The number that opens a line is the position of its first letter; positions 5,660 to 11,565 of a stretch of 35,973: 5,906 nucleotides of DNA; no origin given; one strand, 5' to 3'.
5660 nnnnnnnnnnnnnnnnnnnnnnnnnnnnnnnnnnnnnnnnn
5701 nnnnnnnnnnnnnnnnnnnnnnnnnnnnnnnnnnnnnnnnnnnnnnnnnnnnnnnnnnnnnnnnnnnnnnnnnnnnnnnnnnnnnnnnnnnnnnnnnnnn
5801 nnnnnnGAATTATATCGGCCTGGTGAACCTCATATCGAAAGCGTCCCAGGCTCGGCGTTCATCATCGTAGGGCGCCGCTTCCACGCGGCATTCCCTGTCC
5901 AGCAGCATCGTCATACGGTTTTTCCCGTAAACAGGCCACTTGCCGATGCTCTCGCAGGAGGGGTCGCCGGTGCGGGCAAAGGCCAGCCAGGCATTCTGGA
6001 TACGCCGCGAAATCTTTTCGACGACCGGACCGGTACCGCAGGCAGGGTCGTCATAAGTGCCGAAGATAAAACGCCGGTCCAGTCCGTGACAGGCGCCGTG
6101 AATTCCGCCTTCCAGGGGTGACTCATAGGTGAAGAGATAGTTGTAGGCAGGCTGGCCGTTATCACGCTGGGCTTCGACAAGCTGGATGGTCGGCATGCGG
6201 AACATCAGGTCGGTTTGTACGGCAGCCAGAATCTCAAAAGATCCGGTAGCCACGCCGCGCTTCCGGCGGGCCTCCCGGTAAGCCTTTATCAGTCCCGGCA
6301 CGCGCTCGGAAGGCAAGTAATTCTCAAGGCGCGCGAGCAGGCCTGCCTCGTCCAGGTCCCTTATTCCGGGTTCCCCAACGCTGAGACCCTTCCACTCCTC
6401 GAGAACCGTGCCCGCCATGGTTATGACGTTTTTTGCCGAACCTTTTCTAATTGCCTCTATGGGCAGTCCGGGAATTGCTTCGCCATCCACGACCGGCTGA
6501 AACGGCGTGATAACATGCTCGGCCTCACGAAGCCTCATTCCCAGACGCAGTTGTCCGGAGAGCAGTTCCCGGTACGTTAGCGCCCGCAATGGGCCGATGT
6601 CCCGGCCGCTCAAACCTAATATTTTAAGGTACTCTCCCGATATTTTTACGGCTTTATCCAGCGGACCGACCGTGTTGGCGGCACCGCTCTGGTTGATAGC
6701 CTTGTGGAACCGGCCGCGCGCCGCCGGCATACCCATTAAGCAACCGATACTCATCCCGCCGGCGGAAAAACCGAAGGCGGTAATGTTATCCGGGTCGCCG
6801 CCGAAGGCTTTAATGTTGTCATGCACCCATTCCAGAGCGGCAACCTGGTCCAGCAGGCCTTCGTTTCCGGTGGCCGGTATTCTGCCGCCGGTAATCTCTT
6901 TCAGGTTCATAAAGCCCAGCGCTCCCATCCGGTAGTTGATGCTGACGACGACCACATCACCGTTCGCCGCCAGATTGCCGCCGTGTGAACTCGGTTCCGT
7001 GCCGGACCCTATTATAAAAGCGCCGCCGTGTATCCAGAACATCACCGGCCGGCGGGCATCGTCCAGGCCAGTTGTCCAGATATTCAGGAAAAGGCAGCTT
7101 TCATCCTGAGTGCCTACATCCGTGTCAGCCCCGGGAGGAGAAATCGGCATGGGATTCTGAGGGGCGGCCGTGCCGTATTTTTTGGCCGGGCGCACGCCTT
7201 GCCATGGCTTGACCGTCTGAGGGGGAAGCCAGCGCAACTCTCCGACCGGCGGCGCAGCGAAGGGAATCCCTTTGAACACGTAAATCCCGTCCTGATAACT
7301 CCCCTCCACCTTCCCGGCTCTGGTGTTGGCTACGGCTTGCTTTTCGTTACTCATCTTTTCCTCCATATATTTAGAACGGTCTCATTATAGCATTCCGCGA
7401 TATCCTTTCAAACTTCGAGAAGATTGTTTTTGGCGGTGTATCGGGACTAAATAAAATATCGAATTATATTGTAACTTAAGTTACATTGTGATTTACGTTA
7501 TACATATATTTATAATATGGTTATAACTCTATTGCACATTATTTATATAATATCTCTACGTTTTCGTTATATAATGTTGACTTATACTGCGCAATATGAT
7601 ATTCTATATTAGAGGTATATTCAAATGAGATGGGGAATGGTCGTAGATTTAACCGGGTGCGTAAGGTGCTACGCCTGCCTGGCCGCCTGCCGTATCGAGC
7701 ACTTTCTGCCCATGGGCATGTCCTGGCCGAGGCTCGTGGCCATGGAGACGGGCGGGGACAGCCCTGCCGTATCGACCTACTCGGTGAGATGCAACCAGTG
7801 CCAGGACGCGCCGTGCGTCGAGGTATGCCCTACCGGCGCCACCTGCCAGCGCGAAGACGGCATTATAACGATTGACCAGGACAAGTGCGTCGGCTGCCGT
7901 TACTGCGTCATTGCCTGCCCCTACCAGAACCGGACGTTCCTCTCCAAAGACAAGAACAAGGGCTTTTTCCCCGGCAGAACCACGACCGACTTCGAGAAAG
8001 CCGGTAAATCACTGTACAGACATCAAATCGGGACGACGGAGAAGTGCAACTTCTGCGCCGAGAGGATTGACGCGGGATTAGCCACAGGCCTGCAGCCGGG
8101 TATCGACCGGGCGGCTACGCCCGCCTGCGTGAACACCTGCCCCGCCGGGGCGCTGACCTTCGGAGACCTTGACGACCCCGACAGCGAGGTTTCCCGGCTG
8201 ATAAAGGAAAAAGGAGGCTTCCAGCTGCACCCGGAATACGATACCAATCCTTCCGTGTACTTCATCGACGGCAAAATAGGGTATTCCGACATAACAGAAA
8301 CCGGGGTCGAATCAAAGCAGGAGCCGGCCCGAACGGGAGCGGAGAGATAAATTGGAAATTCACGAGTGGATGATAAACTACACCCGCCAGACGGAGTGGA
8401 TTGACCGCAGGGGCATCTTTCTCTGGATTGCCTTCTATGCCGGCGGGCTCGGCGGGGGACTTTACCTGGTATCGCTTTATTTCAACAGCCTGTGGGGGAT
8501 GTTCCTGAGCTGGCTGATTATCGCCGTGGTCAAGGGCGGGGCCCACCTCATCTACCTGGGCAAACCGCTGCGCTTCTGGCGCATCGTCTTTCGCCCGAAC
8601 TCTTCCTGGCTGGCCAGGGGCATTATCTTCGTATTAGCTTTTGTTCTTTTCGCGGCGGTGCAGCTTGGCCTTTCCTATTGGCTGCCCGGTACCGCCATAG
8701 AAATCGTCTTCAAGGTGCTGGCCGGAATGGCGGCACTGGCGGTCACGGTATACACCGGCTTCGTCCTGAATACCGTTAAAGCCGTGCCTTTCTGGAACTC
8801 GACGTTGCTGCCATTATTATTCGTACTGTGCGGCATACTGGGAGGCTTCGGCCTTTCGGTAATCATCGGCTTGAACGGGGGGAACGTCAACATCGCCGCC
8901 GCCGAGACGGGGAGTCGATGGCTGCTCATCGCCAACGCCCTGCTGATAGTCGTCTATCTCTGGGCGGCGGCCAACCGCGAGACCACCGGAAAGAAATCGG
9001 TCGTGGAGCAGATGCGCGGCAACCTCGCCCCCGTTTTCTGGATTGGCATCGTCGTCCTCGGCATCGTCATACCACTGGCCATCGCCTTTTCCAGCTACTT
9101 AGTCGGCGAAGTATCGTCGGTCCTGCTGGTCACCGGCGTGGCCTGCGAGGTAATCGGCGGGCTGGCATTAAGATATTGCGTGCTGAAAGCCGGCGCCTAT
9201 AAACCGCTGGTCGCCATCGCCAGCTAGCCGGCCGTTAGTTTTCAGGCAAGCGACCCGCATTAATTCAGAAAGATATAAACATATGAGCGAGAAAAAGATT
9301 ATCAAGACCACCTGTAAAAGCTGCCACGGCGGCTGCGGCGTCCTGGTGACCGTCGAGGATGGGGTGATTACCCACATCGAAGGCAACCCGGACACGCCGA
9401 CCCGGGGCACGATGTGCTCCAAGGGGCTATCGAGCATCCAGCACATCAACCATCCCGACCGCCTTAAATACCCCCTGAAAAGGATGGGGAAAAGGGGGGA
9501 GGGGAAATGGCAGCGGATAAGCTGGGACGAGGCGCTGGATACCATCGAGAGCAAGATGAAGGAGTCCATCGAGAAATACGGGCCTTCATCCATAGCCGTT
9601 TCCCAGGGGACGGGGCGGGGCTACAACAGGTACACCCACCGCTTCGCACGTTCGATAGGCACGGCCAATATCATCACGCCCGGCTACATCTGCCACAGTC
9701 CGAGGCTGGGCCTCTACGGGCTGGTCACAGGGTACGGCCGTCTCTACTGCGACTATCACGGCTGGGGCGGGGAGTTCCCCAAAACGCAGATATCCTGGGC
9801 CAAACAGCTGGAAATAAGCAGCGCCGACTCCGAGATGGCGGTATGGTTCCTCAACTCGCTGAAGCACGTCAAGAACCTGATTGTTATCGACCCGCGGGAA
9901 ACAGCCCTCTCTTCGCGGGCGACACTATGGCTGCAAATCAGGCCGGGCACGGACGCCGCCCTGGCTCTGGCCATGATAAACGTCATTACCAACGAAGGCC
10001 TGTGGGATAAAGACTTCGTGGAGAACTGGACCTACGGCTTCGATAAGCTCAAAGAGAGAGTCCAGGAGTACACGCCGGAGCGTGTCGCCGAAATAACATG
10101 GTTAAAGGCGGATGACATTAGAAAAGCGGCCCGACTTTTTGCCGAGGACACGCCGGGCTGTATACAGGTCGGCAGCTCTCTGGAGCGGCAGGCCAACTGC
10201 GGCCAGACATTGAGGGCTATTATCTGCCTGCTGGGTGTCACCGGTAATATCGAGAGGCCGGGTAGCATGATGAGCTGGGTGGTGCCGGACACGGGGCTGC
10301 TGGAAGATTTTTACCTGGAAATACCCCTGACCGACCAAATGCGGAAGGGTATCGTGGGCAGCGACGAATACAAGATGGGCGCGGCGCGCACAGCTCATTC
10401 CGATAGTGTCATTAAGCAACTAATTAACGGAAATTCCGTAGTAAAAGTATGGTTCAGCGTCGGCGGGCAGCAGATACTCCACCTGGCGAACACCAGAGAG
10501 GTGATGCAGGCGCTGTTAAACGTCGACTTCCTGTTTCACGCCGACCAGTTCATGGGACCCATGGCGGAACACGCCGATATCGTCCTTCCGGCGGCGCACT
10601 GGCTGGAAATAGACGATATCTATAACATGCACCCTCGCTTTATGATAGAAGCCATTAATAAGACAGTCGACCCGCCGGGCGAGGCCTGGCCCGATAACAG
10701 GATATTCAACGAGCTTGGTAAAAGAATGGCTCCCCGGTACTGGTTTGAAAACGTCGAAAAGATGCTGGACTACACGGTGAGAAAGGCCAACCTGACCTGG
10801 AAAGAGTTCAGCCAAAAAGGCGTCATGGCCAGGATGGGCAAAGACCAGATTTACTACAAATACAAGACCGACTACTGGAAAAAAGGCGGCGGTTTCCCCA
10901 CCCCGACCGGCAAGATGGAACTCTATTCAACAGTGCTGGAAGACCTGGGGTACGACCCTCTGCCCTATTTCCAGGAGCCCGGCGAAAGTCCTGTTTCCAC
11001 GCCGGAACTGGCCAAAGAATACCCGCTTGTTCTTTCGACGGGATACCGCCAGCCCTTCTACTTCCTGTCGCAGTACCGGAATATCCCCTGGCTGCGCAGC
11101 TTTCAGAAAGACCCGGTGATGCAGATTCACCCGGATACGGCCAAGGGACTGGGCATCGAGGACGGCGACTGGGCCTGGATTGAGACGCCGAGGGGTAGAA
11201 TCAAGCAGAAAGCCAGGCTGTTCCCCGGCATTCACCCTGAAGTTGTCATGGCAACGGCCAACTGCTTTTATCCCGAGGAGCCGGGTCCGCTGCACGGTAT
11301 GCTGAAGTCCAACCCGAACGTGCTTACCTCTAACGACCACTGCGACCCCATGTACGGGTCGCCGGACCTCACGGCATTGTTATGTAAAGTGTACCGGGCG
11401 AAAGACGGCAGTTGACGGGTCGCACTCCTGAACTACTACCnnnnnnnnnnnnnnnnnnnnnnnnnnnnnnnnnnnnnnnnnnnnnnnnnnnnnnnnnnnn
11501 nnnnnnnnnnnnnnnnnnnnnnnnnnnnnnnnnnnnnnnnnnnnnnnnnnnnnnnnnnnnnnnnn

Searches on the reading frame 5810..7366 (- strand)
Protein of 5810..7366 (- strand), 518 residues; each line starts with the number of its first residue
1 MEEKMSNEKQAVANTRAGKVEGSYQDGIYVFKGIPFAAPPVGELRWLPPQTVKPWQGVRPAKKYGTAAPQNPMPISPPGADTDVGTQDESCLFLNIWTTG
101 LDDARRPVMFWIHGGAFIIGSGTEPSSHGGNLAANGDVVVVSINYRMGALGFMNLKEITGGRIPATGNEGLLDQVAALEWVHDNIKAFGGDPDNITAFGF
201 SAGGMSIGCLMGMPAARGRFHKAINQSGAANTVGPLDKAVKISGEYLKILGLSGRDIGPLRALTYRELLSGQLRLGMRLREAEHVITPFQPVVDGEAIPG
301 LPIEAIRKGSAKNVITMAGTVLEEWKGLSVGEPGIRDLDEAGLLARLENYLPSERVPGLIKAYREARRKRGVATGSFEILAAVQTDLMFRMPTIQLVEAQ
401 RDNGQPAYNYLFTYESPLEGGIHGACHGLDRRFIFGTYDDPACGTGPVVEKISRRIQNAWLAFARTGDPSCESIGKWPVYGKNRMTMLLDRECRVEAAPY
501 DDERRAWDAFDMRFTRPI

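Call 52: search_protein_families(library=pfam, proteins=[window:5810-7366:-], max_evalue=0.00001)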
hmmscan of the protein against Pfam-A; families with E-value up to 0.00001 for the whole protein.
window:5810-7366:- (518 aa): 3 families
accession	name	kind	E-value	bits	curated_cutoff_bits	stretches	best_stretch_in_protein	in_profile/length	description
PF00135.34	COesterase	-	1.5e-102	344.7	27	1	10-497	2-505/515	Carboxylesterase family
PF20434.5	BD-FAE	-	2e-10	41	26.8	1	100-226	7-121/215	BD-FAE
PF07859.19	Abhydrolase_3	-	3.7e-10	40.3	25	0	109-147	1-39/210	alpha/beta hydrolase fold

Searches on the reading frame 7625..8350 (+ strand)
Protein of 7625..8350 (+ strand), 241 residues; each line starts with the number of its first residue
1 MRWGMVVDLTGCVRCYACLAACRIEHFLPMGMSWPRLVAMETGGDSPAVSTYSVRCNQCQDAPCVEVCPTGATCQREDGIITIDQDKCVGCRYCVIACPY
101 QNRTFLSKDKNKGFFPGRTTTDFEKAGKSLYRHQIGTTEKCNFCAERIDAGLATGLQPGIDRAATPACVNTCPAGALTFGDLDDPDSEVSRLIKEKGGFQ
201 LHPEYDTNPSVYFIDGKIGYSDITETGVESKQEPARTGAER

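Call 52: search_protein_families(library=pfam, proteins=[window:7625-8350:+], max_evalue=0.00001)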
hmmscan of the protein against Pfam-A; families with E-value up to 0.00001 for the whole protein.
window:7625-8350:+ (241 aa): 8 families
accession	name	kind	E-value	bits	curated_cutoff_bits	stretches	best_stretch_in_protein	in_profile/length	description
PF12838.12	Fer4_7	-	4.1e-15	56.4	27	0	87-145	1-42/52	4Fe-4S dicluster domain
PF13247.11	Fer4_11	-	1.2e-13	51.6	26.2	1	53-103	7-59/100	4Fe-4S dicluster domain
PF12837.12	Fer4_6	-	1.1e-10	41.4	25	1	80-101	1-22/24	4Fe-4S binding domain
PF00037.32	Fer4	-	2.2e-10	40.3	21.1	1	81-100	1-20/24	4Fe-4S binding domain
PF12797.12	Fer4_2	-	1.6e-08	34.4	24.5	1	80-100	2-22/22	4Fe-4S binding domain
PF13183.11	Fer4_8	-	2.7e-08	34.6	27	0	9-71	2-67/68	4Fe-4S dicluster domain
PF13237.11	Fer4_10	-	1.1e-07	32.1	25.5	0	55-99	8-53/53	4Fe-4S dicluster domain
PF13187.11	Fer4_9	-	4.2e-06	27.1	27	0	55-101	1-50/52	4Fe-4S dicluster domain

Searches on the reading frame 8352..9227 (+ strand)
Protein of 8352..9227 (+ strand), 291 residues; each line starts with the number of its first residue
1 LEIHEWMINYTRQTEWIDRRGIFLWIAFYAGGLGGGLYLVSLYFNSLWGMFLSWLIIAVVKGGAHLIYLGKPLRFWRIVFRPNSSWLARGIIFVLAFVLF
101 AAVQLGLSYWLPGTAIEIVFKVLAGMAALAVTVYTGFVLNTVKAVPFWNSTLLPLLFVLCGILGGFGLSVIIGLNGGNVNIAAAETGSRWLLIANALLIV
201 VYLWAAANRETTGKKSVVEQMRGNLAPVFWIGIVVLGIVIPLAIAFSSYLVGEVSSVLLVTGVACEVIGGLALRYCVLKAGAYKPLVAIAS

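Call 52: search_protein_families(library=pfam, proteins=[window:8352-9227:+], max_evalue=0.00001)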
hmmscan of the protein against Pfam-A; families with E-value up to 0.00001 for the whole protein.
window:8352-9227:+ (291 aa): 1 family
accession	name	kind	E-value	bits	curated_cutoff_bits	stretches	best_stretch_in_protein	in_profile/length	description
PF03916.19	NrfD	-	9.3e-17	62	25.8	1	26-282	17-309/313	Polysulphide reductase, NrfD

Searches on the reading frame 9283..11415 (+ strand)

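Call 52: search_protein_families(library=pfam, proteins=[window:9283-11415:+], max_evalue=0.00001)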
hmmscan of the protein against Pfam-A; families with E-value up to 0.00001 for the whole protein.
window:9283-11415:+ (710 aa): 3 families
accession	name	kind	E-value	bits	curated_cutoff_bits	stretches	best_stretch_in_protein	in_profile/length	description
PF00384.28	Molybdopterin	-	2.8e-45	155.3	24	2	195-481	135-353/353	Molybdopterin oxidoreductase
PF01568.27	Molydop_binding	-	5e-21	75.3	26.8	1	586-696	4-106/110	Molydopterin dinucleotide binding domain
PF04879.21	Molybdop_Fe4S4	-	1.4e-14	54.3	22.7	1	5-57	2-55/55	Molybdopterin oxidoreductase Fe4S4 domain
